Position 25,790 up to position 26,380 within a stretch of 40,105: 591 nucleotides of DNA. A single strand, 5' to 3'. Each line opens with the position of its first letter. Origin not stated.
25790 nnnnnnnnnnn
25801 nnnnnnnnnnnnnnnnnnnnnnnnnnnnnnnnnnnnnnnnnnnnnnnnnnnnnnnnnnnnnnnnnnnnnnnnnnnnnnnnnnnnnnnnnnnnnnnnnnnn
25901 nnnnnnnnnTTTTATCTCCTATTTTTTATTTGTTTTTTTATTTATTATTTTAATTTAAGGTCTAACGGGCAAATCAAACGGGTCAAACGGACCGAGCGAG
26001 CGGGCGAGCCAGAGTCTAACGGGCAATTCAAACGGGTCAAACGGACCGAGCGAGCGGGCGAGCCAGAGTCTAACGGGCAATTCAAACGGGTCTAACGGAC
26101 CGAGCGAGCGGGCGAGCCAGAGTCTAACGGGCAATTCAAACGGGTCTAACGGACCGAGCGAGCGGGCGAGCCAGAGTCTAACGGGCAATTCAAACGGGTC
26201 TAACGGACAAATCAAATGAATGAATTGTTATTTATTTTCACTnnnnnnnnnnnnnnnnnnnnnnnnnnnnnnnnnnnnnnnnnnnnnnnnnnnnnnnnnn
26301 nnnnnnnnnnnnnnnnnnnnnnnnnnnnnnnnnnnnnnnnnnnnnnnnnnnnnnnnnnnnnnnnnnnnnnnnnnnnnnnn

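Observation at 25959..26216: Array C: 54-nt-period GC-rich repeats inside the clpC-hpf intergenic region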

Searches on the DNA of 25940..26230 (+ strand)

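Call 60: search_dna_similar(query=window:25940-26230:+, collection=plasmids, mode=distant, max_evalue=0.001, max_rows=10)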
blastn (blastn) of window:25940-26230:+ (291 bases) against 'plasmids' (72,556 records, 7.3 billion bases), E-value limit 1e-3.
No match.

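Call 61: search_dna_similar(query=window:25940-26230:+, collection=phages, mode=distant, max_evalue=0.001, max_rows=10)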
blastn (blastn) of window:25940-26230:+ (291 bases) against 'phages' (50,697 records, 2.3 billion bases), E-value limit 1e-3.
No match.

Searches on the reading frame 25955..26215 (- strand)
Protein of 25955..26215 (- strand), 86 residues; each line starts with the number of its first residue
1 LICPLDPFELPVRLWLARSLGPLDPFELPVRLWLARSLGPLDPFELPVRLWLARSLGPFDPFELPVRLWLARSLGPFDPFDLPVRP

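Call 15: search_protein_families(library=pfam, proteins=[window:25955-26215:-])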
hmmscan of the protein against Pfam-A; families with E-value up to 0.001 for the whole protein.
window:25955-26215:- (86 aa): 0 families

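Call 44: find_homologous_proteins(query=window:25955-26215:-, max_evalue=0.01)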
Query window:25955-26215:-: 7677 candidates shared short words with the query, none scored E <= 0.01.
